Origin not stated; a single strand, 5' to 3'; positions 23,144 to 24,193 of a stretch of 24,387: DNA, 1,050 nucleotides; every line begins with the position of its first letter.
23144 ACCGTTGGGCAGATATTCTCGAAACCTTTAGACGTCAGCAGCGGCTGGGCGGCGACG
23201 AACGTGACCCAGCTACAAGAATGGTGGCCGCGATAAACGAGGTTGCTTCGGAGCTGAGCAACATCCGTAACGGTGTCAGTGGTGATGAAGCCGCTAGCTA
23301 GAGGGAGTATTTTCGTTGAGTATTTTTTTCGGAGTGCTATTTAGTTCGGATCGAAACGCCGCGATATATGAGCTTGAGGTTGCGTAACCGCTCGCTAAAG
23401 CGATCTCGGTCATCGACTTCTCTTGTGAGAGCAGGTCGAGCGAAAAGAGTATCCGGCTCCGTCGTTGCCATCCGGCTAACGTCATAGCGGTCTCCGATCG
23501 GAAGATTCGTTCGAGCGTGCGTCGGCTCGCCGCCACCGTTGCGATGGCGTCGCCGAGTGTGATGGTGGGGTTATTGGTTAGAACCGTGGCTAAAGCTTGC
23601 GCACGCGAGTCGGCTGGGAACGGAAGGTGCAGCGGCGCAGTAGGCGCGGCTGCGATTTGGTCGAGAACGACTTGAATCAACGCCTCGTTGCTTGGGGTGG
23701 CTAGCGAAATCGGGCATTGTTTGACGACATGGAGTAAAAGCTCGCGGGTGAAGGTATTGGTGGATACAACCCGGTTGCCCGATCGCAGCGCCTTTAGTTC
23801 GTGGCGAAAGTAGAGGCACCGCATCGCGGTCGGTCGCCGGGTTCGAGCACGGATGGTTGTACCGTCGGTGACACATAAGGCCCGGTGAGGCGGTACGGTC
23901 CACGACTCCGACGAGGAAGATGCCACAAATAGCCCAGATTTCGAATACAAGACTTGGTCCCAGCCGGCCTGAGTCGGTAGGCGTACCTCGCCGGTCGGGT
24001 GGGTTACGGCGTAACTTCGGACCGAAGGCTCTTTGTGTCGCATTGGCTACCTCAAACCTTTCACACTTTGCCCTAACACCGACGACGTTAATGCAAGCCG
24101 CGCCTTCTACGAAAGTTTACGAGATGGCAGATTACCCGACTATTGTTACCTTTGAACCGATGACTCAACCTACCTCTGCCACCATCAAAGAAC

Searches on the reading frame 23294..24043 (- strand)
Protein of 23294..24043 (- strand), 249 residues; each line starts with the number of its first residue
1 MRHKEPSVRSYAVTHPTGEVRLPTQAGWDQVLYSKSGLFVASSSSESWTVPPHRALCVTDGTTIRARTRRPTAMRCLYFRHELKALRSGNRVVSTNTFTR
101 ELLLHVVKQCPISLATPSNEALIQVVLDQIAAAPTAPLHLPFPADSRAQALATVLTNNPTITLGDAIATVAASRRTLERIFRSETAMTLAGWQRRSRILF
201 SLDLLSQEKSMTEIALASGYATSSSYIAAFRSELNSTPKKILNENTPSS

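Call 4: search_protein_families(library=pfam, proteins=[window:23294-24043:-], max_evalue=0.01)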
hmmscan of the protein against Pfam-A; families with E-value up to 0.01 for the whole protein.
window:23294-24043:- (249 aa): 2 families
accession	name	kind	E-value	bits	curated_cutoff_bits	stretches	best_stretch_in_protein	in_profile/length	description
PF12833.13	HTH_18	-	6.3e-15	55.7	33.6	1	170-242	5-78/80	Helix-turn-helix domain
PF00165.29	HTH_AraC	-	3.4e-06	27.5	26.6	1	206-243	6-42/42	Bacterial regulatory helix-turn-helix proteins, AraC family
